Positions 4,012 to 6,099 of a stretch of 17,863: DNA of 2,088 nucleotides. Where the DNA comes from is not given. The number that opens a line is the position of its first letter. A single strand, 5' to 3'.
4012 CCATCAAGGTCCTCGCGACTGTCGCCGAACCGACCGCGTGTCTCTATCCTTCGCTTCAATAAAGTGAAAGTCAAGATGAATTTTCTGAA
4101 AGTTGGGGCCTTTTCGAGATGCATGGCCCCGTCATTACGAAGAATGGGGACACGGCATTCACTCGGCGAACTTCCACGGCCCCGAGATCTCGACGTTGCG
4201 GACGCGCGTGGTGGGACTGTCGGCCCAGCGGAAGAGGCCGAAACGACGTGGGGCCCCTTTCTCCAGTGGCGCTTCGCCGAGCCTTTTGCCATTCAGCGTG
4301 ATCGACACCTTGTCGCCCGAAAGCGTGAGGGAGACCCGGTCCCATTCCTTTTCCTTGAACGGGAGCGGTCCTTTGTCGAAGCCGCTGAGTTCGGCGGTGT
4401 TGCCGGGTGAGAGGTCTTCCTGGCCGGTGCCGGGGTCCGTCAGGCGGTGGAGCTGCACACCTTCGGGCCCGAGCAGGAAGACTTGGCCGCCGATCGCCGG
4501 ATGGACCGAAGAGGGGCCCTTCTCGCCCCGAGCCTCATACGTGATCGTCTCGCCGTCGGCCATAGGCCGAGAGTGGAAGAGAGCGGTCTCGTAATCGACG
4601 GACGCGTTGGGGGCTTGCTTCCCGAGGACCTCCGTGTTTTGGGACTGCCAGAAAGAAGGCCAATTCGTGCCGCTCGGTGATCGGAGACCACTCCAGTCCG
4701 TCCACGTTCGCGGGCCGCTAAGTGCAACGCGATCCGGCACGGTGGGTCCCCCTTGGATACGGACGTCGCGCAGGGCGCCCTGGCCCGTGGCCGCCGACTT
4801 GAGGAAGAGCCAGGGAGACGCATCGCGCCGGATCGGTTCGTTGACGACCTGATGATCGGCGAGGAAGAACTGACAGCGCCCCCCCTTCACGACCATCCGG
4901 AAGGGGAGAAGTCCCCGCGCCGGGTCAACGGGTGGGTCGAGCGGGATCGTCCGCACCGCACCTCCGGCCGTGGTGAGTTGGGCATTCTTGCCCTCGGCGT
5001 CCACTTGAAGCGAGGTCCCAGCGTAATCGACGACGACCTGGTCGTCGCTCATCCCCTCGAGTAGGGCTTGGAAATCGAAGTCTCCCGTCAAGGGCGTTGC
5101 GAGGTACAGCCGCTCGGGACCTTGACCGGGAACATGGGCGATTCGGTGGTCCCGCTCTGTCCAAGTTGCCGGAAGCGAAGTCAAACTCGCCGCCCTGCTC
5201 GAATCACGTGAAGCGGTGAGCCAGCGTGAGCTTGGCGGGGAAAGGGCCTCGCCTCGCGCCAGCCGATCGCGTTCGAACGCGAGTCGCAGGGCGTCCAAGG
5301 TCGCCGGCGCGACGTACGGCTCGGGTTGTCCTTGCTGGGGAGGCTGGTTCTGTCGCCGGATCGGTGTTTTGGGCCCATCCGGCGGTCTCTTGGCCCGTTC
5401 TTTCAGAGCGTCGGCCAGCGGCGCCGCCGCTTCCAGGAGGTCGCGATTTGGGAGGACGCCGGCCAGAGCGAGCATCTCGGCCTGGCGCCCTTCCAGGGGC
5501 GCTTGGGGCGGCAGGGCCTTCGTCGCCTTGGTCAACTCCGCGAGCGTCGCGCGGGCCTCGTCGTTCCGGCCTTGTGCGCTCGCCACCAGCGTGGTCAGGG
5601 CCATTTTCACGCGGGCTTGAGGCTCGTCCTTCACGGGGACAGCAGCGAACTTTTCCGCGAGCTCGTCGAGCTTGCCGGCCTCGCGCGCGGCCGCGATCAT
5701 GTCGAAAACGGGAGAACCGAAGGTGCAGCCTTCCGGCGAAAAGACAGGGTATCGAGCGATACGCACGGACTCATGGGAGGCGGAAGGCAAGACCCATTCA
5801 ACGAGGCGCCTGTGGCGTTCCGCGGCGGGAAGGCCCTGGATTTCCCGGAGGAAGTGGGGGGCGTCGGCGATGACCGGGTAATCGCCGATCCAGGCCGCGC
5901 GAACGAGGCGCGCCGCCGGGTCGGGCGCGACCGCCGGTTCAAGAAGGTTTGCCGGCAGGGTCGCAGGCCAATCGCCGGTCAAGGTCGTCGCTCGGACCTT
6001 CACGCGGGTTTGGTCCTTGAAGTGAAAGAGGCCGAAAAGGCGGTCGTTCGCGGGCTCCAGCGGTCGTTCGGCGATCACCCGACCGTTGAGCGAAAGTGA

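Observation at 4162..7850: Internal tandem duplication of a ~600-aa module (helical region plus two jelly-roll domains) inside the giant gene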

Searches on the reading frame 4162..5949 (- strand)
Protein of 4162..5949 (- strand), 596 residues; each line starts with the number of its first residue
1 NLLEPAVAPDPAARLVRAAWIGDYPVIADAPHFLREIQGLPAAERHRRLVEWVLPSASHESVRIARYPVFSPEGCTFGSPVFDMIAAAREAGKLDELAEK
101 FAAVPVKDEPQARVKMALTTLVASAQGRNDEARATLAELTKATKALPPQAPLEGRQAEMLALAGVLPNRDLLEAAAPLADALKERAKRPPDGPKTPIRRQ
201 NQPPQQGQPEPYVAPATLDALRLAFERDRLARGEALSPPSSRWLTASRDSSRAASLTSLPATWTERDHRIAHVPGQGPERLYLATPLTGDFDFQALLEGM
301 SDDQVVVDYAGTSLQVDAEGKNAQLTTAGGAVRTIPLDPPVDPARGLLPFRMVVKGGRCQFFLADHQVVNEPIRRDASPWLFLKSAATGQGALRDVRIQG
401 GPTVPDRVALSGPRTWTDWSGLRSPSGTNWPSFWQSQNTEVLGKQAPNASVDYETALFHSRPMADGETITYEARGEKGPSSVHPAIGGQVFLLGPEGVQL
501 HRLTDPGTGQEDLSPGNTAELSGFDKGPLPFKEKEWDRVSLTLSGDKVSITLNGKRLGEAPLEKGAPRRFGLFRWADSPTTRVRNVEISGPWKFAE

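Call 10: search_protein_families(library=pfam, proteins=[window:4162-5949:-], max_evalue=1)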
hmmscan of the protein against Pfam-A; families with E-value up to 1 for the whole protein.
window:4162-5949:- (596 aa): 3 families
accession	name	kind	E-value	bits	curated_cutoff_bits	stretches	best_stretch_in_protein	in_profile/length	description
PF20407.5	DUF1583_N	-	1.8e-31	109.4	22.9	1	453-593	6-148/150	Domain of unknown function (DUF1583_N)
PF07619.16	DUF1581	-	2e-11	44.3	27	1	351-419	1-69/84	Protein of unknown function (DUF1581)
PF06439.18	3keto-disac_hyd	-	0.11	13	26.8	1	530-588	121-186/187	3-keto-disaccharide hydrolase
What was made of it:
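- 4162..5949 (-): Module 2 (M2), aa 3280-3875. Helical part is about aa 3290-3510 (nt 5257-5919), sandwich 1 about aa 3522-3688 (nt 4723-5223) and sandwich 2 about aa 3698-3868 (nt 4183-4695). Pfam DUF1581 at aa 3630-3698 (44.3 bits) and DUF1583_N at aa 3732-3872 (109.4 bits) (call 10).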

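Call 12: find_homologous_proteins(query=window:4162-5949:-, max_evalue=0.00001)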
Query window:4162-5949:- (596 aa): 1 proteins with E <= 0.00001 among 8000 candidates.
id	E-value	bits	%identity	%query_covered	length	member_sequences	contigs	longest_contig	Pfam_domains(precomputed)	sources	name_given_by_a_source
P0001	2.0e-59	220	31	84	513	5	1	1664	PF06439.19,PF07619.18,PF20407.6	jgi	jgi:hypothetical protein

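Call 16: find_related_loci(query=A1, collection=genome_contigs, flank=10000)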
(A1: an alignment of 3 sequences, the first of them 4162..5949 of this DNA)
Query A1 (596 aa) in genome_contigs; peptide patterns used: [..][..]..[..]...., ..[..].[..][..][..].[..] (x = any residue, [..] = any of these).
599 stretches matched a pattern (row limit reached: there are more); 8 encode a relative of the query (tblastn E <= 1e-3); 8 distinct loci.
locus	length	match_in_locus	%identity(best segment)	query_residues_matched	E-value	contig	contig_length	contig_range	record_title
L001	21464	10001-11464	33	92-592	3e-58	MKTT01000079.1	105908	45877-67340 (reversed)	MAG: Planctomycetales bacterium 71-10 scnpilot_p_inoc_scaffold_371, whole genome shotgun sequence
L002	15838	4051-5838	28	16-592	7e-47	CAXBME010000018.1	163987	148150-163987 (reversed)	MAG TPA_asm: uncultured Planctomycetaceae bacterium isolate ERR2762121_maxbin2_38 genome assembly, contig: ERZ3421540.21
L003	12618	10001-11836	28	8-593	2e-52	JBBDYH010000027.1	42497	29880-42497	MAG: Pirellulales bacterium isolate LejiaD_61_23 Lejia_D_1521_length_42497_cov_14, whole genome shotgun sequence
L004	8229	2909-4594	26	30-592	1e-45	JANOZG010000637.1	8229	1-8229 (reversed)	MAG: Planctomycetota bacterium isolate VAR_79_metabat_506 VAR_79_k141_3189577, whole genome shotgun sequence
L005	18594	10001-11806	24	16-592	2e-36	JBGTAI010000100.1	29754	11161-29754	MAG: Pirellulaceae bacterium isolate JTS-AC7 k141_1498055, whole genome shotgun sequence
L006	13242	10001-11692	27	44-592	1e-36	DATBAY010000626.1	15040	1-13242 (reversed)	MAG TPA_asm: Lacipirellulaceae bacterium isolate SMAG_U5744 k141_344194, whole genome shotgun sequence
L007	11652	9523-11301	25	23-592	5e-36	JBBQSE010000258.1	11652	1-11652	MAG: Planctomycetales bacterium isolate Co_metawrap_1732 Cmw_1732_k141_10607039_length_11652_cov_9.9937, whole genome sh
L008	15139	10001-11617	26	74-592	7e-41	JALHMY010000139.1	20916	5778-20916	MAG: Fuerstiella sp. isolate Bin_49_1 c_000000010524, whole genome shotgun sequence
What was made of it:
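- Closest known: Pfam DUF1581. Same: All genome hits are Planctomycetota (call 16).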

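Call 22: search_protein_representatives(alignment_id=A1)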
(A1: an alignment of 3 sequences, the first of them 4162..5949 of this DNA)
Query: 3 sequences, 578 profile positions. Proteins with E-value up to 0.001 (for the whole library): 1568; up to 1e-10: 1291; up to 1e-30: 901. The best 150 are listed.
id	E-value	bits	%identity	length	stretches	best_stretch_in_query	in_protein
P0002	1.5e-273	925.3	-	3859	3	20-578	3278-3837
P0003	9.2e-273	922.8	-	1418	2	20-578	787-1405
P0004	2.9e-263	891.4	-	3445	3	4-577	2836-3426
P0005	1.5e-259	879.2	-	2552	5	18-577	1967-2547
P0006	1.5e-259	879.1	-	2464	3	18-577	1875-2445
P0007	9.6e-253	856.7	-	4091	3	18-578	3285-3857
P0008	5.0e-248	841.1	-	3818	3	19-577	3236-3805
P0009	2.3e-247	838.9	-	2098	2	20-578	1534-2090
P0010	1.0e-243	826.9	-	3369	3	19-577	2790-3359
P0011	3.0e-242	822.0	-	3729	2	24-577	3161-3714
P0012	1.1e-241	820.1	-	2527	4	9-577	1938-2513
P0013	4.6e-241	818.1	-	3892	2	19-578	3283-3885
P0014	1.3e-236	803.4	-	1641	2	19-578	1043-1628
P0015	8.0e-236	800.8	-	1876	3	18-577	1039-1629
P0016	2.8e-235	799.0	-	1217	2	20-577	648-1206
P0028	2.9e-222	756.1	-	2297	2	19-577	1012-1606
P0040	1.5e-211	720.7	-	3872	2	19-577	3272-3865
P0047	6.5e-208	708.7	-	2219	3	19-578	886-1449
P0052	3.4e-204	696.4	-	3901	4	19-578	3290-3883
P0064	2.6e-200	683.6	-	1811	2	4-577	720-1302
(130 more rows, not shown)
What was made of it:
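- Tried and rejected: The exhaustive representative search was needed instead (call 22).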

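Call 26: search_protein_families(library=pfam, proteins=[P0064, P0015, P0028, P0047], max_evalue=0.001)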
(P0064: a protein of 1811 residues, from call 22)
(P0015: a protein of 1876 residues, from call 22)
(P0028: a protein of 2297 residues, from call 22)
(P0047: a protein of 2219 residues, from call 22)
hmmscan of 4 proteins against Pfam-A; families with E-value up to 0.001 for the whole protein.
P0064 (1811 aa): 5 families
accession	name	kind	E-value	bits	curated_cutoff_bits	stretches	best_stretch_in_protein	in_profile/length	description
PF20407.5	DUF1583_N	-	6.8e-102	337.9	22.9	2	1151-1300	1-150/150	Domain of unknown function (DUF1583_N)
PF07622.18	DUF1583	-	2e-44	152.2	22.9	1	1306-1535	1-248/256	Protein of unknown function (DUF1583) C domain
PF07619.16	DUF1581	-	4.7e-42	142.5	27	2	1048-1127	1-80/84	Protein of unknown function (DUF1581)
PF07676.18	PD40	-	8.3e-08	32.4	20.9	0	1789-1802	15-28/38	WD40-like Beta Propeller Repeat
PF06439.18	3keto-disac_hyd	-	2.7e-07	31.3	26.8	0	1237-1274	123-169/187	3-keto-disaccharide hydrolase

P0015 (1876 aa): 7 families
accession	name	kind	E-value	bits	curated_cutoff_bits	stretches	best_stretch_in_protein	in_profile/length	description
PF20407.5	DUF1583_N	-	1.2e-100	333.9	22.9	2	1479-1627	2-150/150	Domain of unknown function (DUF1583_N)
PF07619.16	DUF1581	-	5.1e-35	119.9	27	2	1379-1463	1-84/84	Protein of unknown function (DUF1581)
PF07622.18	DUF1583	-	8.9e-22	78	22.9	1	1634-1865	2-248/256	Protein of unknown function (DUF1583) C domain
PF06439.18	3keto-disac_hyd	-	2.6e-14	54.1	26.8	0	1562-1597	121-156/187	3-keto-disaccharide hydrolase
PF13385.13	Laminin_G_3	-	1.2e-06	29.2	27.6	0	1365-1404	72-110/151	Concanavalin A-like lectin/glucanases superfamily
PF19763.6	DUF6250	-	8e-05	23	26.9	0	1373-1415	114-157/165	Domain of unknown function (DUF6250)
PF21708.4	Glyco_hydro_59_C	-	0.00099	19.6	27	0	1563-1592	115-144/175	Galactocerebrosidase, C-terminal lectin domain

P0028 (2297 aa): 6 families
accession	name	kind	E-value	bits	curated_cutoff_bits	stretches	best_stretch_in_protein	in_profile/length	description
PF20407.5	DUF1583_N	-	4.9e-89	296.2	22.9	2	1460-1603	6-149/150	Domain of unknown function (DUF1583_N)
PF07622.18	DUF1583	-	2.3e-51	175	22.9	3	1878-2064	51-244/256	Protein of unknown function (DUF1583) C domain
PF07619.16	DUF1581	-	8.6e-31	106.4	27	2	1357-1436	2-80/84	Protein of unknown function (DUF1581)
PF06439.18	3keto-disac_hyd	-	4.4e-15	56.6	26.8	0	761-959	2-185/187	3-keto-disaccharide hydrolase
PF21708.4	Glyco_hydro_59_C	-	3.9e-05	24.2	27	0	1539-1573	114-148/175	Galactocerebrosidase, C-terminal lectin domain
PF13385.13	Laminin_G_3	-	0.0007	20.2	27.6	0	674-740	68-140/151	Concanavalin A-like lectin/glucanases superfamily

P0047 (2219 aa): 6 families
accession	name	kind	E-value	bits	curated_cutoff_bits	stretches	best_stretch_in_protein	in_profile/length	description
PF20407.5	DUF1583_N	-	6.4e-103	341.3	22.9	2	1298-1446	2-150/150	Domain of unknown function (DUF1583_N)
PF07622.18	DUF1583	-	5.4e-63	213.1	22.9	2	1452-1692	1-256/256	Protein of unknown function (DUF1583) C domain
PF07619.16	DUF1581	-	6.8e-50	167.6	27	2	1200-1282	1-84/84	Protein of unknown function (DUF1581)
PF13385.13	Laminin_G_3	-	3e-22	79.8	27.6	1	1930-2074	2-145/151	Concanavalin A-like lectin/glucanases superfamily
PF13646.12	HEAT_2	-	8.7e-11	42.4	27.7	1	2127-2197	15-85/88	HEAT repeats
PF06439.18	3keto-disac_hyd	-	1.7e-10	41.7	26.8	0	653-832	6-185/187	3-keto-disaccharide hydrolase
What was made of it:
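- On Pfam DUF1583 C domain (PF07622): The domain is present in relatives P0064, P0015, P0028 and P0047 (call 26).
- On 3-keto-disaccharide hydrolase / DUF1080 (PF06439): Relatives reach 54-57 bits over the whole protein (call 26).
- Relatives reach PF06439 (3-keto-disaccharide hydrolase/DUF1080) at E=1e-14 to 1e-15 (call 26). PF06439 hits occur in relatives (call 26).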

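Call 29: search_solved_structures(query=A1, max_evalue=1, show_alignments=2)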
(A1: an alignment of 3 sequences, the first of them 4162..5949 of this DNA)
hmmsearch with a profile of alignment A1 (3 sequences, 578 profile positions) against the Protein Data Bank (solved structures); distinct sequences matched with E-value up to 1: 1.
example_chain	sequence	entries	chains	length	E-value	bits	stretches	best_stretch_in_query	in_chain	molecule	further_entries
3s5q_A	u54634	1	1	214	0.72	11.8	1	512-542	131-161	Putative glycosylhydrolase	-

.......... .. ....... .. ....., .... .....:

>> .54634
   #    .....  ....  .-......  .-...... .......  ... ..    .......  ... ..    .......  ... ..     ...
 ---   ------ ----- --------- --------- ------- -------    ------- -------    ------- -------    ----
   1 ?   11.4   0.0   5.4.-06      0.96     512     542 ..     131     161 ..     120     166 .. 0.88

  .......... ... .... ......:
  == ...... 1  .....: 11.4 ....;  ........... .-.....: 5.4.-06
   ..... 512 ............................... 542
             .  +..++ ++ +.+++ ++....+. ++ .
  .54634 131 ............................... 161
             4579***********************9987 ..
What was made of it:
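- Closest known: DUF1080 / 3-keto-disaccharide hydrolase family. Same: The motif W-N...LNG...RN[IV] is shared (call 29), and relatives hit PF06439 (call 26).
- The PDB sequence match is marginal (3s5q, E=0.72, call 29).
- Tried and rejected: The PDB sequence search gave only a marginal DUF1080 hit (call 29).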

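Call 34: predict_structure(alignment_id=A2)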
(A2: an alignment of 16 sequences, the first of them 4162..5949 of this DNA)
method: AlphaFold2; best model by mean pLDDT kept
length: 596 residues; sequences in the alignment: 16
mean_pLDDT: 79.0   pTM: 0.68
mean pLDDT of the five models: 79.0, 77.8, 77.6, 75.8, 73.8
residues with pLDDT >= 90: 225; 70-90: 214; 50-70: 93; < 50: 64
segments of 3 or more residues with pLDDT < 50: 1-8, 71-74, 188-213, 233-235, 250-258, 424-430, 506-510
pLDDT, mean of each block of 10 residues (from residue 1): 45 55 64 82 94 85 72 60 93 95 88 93 94 95 81 77 85 86 61 40 37 54 60 58 74 43 81 75 94 90 84 88 84 89 81 95 94 87 81 90 92 70 46 77 79 82 95 84 90 91 63 75 84 91 95 95 84 89 94 77
secondary structure, 60 per line:
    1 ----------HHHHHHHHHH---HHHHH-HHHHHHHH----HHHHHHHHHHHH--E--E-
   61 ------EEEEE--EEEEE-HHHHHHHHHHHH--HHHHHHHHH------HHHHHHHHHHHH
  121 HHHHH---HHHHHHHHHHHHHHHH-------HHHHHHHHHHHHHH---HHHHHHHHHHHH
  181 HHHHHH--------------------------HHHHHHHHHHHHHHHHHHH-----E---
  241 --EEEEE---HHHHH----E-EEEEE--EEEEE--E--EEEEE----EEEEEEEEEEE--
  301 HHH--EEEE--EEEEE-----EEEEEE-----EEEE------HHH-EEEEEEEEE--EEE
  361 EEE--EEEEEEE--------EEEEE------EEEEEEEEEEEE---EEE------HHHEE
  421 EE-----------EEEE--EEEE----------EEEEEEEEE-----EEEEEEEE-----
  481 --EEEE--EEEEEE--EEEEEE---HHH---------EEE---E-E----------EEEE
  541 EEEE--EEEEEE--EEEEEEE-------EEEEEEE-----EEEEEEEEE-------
elements in order: H11-20 H24-28 H30-37 H42-53 E67-71 E74-78 H80-91 H94-102 H109-125 H129-144 H152-165 H169-186 H213-231 E243-247 H251-255 E262-266 E269-273 E279-283 E288-298 E306-309 E312-316 E322-327 E333-336 E347-355 E358-363 E366-372 E381-385 E392-403 E407-409 E419-422 E434-437 E440-443 E454-462 E468-475 E483-486 E489-494 E497-502 E518-520 E537-544 E547-552 E555-561 E569-575 E581-589
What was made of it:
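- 4162..5949 (-): AlphaFold model with pLDDT 79 and pTM 0.68 (call 34).
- Single-module model: pLDDT 79 (call 34).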

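Call 36: fold_search(model_id=the predicted structure, library=pdb)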
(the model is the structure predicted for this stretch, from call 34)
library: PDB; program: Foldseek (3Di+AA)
matches with E <= 10: 1513; with E <= 0.001: 247
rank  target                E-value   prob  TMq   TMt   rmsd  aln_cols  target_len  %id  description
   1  4jqt_A                1.2e-12  1.00  0.23  0.31  21.2       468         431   14  Crystal structure of a putative glycosyl hydrolase (BT3469) from Bacteroides thetaiotaomicron VPI-5482 at 2.49 A resol (released 2013-04-17)
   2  4han_A                4.1e-08  1.00  0.16  0.30  14.8       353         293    9  Crystal structure of Galectin 8 with NDP52 peptide (released 2013-03-20)
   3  3vkl_A                4.7e-08  1.00  0.17  0.32  12.6       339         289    9  Protease-resistant mutant form of human Galectin-8 in complex with two lactose molecules (released 2012-09-12)
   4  8zqi_A                5.5e-08  1.00  0.17  0.35  17.4       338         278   11  Glucose bound Toxascaris leonina galectin (Tl-gal) W77F/W212F (released 2025-06-04)
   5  8yzq_C                7.1e-08  1.00  0.17  0.35  17.6       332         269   11  Toxascaris leonina galectin (Tl-gal) W77F/W212F oligomer (released 2025-04-09)
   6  9qc8_B                9.5e-08  1.00  0.18  0.10  27.2       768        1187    9  BoNT-NTNH-HA70 complex from Clostridium botulinum Serotype B1 (released 2025-09-10)
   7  4fqz_A                1.2e-07  1.00  0.20  0.34  11.7       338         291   10  Crystal structure of a protease-resistant mutant form of human galectin-8 (released 2012-07-11)
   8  4hl0_A                1.6e-07  1.00  0.17  0.34  17.6       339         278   10  Crystal structure of full-length Toxascaris leonina galectin (released 2013-02-06)
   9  8yzq_E                1.7e-07  1.00  0.17  0.34  17.5       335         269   12  Toxascaris leonina galectin (Tl-gal) W77F/W212F oligomer (released 2025-04-09)
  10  8yzq_A                1.9e-07  1.00  0.17  0.34  17.8       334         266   12  Toxascaris leonina galectin (Tl-gal) W77F/W212F oligomer (released 2025-04-09)
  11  2jd4_A                2.2e-07  1.00  0.15  0.23  17.6       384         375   10  Mouse laminin alpha1 chain, domains LG4-5 (released 2007-02-27)
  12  5nxb_A                2.6e-07  1.00  0.22  0.20  17.6       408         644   11  Mouse galactocerebrosidase in complex with saposin A (released 2017-05-24)
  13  9qc7_B                2.7e-07  1.00  0.17  0.10  29.7       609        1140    8  BoNT-NTNH complex from Clostridium botulinum Serotype B1 (released 2025-09-10)
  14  5ik8_B                2.9e-07  1.00  0.16  0.23  17.8       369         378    9  Laminin A2LG45 I-form, G6/7 bound. (released 2016-08-10)
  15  5ik7_B                3.0e-07  1.00  0.16  0.23  18.2       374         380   10  Laminin A2LG45 I-form, Apo. (released 2016-08-10)
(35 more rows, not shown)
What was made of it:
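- Foldseek: 4jqt E=1e-12, then tandem galectins and laminin LG pairs (call 36).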
